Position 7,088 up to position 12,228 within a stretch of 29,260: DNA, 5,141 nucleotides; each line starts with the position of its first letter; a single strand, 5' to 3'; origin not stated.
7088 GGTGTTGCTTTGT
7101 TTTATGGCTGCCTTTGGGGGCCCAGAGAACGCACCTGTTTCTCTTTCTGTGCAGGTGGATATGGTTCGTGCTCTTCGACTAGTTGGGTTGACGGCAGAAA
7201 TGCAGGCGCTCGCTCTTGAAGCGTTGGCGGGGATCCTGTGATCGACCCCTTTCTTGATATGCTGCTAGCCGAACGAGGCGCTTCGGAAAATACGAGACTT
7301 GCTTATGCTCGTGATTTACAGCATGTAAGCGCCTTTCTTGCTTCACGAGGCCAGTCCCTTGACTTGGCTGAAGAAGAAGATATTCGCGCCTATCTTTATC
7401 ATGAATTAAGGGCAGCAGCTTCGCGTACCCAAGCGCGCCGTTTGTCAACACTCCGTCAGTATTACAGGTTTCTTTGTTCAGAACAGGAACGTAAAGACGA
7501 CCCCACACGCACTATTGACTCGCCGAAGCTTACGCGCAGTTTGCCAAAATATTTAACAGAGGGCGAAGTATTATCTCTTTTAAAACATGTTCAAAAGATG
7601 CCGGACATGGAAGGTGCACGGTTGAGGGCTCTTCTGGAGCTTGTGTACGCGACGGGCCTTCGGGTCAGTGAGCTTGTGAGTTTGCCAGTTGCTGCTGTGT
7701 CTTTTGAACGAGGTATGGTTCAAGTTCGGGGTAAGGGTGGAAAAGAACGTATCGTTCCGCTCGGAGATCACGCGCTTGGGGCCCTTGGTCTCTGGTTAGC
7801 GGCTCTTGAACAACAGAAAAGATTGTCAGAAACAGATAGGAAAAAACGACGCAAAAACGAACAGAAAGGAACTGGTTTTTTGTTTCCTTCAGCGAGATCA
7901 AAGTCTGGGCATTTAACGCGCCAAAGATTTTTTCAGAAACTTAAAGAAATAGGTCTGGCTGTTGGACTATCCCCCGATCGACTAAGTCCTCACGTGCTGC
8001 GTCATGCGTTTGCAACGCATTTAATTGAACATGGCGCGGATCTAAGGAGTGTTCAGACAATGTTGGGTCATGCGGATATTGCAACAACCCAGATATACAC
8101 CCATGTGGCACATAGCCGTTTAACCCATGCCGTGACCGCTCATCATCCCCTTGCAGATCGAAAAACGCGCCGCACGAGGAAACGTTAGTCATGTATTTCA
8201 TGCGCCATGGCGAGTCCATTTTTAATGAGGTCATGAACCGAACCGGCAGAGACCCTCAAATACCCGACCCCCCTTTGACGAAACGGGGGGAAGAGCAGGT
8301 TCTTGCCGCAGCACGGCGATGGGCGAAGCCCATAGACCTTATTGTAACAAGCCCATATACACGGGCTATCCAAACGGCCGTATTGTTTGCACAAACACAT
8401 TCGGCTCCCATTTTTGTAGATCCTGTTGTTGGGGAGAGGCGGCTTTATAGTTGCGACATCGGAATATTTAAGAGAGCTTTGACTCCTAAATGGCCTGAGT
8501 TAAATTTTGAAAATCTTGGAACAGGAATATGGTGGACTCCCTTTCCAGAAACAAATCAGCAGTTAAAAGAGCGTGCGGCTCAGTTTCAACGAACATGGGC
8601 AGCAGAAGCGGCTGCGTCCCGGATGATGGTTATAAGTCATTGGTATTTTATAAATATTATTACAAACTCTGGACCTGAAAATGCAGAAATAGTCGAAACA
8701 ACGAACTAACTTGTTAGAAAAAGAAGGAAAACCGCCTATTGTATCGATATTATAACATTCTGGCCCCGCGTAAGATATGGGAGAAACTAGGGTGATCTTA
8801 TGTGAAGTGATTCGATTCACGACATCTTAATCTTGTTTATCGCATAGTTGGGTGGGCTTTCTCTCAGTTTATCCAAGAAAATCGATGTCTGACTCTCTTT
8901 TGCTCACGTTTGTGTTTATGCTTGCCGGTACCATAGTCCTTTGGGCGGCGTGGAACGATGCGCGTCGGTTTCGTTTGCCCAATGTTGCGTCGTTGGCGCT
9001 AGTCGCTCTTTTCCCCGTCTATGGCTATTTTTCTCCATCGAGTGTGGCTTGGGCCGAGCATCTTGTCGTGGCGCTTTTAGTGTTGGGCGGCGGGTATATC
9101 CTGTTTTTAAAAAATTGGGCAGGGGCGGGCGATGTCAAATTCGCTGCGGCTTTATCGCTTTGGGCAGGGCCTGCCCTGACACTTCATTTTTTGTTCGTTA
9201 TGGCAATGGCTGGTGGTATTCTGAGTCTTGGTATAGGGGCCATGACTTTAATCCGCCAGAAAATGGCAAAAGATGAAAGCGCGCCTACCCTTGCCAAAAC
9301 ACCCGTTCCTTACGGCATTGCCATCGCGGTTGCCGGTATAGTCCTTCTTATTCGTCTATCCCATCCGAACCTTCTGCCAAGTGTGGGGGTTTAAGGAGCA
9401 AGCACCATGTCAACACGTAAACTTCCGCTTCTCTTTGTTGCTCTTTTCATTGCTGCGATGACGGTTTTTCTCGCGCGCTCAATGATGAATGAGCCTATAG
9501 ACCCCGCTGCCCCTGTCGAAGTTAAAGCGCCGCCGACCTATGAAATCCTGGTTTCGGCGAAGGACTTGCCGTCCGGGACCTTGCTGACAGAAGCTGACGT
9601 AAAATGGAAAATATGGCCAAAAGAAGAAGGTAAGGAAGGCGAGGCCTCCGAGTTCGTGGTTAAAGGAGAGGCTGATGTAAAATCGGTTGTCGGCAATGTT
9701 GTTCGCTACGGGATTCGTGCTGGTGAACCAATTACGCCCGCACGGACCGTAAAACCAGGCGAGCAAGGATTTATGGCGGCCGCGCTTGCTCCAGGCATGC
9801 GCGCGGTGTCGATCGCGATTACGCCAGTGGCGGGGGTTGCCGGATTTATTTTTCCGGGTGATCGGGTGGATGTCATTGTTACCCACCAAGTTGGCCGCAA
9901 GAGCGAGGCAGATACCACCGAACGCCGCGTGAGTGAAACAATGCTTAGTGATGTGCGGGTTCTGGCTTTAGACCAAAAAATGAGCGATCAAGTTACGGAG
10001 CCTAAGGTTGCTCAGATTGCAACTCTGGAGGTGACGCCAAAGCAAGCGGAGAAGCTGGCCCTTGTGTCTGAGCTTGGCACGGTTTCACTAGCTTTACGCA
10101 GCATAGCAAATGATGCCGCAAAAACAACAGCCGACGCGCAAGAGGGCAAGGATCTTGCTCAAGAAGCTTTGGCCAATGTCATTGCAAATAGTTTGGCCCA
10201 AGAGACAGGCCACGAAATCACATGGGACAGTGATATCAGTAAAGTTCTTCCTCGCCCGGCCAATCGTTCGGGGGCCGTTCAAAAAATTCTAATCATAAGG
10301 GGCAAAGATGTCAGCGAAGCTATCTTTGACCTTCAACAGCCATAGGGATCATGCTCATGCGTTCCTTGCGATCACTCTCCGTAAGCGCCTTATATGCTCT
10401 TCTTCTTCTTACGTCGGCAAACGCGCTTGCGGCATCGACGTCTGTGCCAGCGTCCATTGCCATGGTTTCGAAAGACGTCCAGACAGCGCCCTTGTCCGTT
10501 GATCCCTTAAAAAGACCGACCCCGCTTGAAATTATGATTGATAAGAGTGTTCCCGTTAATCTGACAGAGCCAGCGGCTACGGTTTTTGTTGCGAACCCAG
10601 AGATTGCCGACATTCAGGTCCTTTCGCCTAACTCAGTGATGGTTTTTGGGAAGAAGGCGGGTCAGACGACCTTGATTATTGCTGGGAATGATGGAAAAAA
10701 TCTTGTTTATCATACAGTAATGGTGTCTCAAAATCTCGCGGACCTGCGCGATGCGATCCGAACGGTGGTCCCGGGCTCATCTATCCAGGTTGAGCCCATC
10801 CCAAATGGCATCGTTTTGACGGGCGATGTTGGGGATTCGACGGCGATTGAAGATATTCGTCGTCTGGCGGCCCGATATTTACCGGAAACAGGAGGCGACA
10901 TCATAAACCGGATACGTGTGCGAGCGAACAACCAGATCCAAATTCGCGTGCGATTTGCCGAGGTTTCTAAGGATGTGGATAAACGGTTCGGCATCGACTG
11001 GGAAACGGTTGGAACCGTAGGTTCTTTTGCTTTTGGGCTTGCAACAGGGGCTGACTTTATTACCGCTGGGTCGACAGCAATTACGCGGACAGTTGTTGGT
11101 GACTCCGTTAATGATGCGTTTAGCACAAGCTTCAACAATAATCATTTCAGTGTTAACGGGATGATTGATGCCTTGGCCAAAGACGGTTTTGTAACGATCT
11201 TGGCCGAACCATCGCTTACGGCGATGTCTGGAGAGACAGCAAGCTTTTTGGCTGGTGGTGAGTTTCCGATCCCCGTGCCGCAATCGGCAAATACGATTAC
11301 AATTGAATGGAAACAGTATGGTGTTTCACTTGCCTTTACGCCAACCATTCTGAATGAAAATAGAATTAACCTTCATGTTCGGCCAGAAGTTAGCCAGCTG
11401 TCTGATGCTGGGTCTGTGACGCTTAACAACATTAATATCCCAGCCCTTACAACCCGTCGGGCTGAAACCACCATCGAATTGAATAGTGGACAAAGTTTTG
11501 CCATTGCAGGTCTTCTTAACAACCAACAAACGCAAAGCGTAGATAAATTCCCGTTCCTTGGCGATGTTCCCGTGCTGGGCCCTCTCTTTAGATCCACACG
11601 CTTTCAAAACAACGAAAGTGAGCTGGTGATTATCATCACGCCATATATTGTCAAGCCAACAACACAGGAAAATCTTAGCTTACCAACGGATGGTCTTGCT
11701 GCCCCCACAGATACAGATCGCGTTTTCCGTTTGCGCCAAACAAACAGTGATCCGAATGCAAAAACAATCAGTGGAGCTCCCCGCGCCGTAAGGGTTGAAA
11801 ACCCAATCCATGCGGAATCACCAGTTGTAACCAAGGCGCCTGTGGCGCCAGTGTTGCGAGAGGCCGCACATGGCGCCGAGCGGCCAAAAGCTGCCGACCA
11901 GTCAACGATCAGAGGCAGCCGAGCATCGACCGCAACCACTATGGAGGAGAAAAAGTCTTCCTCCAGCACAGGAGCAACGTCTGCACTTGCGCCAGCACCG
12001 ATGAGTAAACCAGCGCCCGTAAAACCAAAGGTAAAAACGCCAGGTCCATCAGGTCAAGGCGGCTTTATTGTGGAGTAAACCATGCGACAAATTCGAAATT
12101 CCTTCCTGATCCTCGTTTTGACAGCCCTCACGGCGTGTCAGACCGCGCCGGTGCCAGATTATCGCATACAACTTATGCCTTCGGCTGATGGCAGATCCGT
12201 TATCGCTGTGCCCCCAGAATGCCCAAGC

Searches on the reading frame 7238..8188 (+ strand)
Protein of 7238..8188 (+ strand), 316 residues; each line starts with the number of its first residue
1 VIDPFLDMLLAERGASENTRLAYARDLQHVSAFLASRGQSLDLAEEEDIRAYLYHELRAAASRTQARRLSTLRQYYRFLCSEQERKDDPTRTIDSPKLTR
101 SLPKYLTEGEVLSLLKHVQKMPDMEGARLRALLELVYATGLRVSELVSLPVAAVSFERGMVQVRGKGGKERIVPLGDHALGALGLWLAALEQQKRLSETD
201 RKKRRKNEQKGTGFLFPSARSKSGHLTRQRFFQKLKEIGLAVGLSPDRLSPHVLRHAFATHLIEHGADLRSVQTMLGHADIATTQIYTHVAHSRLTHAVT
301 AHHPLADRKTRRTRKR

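Call 22: search_protein_families(library=pfam, proteins=[window:7238-8188:+], max_evalue=0.001)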
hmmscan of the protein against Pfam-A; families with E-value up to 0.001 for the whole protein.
window:7238-8188:+ (316 aa): 3 families
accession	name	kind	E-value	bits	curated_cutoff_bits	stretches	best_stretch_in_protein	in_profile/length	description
PF00589.27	Phage_integrase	-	1.1e-45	155.9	27.1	1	104-292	1-170/172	Phage integrase family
PF02899.23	Phage_int_SAM_1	-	6.8e-19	68.4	22.3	1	2-83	1-83/83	Phage integrase, N-terminal SAM-like domain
PF13495.12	Phage_int_SAM_4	-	1.1e-05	26.2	27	1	13-81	12-80/85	Phage integrase, N-terminal SAM-like domain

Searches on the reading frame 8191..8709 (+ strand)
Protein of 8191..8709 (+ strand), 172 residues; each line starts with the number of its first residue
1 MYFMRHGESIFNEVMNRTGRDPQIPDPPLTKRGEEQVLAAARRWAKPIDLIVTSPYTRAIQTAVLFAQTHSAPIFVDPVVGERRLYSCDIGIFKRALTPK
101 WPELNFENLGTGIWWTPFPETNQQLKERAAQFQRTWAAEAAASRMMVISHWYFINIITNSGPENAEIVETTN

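Call 22: search_protein_families(library=pfam, proteins=[window:8191-8709:+], max_evalue=0.001)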
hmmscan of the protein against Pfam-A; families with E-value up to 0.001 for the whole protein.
window:8191-8709:+ (172 aa): 1 family
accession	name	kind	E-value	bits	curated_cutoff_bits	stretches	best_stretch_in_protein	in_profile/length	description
PF00300.27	His_Phos_1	-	3e-21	76.4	21.7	1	2-158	2-155/194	Histidine phosphatase superfamily (branch 1)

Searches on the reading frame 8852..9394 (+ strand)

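Call 22: search_protein_families(library=pfam, proteins=[window:8852-9394:+], max_evalue=0.001)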
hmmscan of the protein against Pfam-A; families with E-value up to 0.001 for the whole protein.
window:8852-9394:+ (180 aa): 1 family
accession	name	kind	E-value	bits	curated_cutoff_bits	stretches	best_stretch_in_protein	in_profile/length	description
PF01478.23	Peptidase_A24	-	2.5e-14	54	26.5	1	26-126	4-104/104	Type IV leader peptidase family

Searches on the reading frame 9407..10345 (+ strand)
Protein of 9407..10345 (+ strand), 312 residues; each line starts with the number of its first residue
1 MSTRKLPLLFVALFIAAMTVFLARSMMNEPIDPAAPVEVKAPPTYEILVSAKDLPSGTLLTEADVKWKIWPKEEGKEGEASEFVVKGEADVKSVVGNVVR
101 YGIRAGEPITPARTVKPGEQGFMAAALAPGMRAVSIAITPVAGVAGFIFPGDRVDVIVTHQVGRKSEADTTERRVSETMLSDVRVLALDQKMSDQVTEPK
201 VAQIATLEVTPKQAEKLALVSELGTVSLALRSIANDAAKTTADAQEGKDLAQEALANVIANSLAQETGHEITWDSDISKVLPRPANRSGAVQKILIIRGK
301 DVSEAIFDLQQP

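Call 22: search_protein_families(library=pfam, proteins=[window:9407-10345:+], max_evalue=0.001)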
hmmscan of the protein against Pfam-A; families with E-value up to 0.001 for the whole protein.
window:9407-10345:+ (312 aa): 2 families
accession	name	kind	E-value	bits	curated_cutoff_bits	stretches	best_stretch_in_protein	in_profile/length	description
PF16976.10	RcpC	-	7.5e-34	116.5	28.8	1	121-231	1-114/114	Flp pilus assembly protein RcpC/CpaB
PF08666.17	SAF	-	4.3e-09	37.2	21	1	47-114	3-62/63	SAF domain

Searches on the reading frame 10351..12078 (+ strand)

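Call 22: search_protein_families(library=pfam, proteins=[window:10351-12078:+], max_evalue=0.001)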
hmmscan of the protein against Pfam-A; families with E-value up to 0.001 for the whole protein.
window:10351-12078:+ (575 aa): 2 families
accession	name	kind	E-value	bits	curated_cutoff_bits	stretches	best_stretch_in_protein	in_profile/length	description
PF00263.26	Secretin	-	6.1e-47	159.8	27.5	1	274-435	1-169/169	Bacterial type II and III secretion system protein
PF13629.12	T2SS-T3SS_pil_N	-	3.4e-19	68.8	23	1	57-126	3-72/72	Pilus formation protein N terminal region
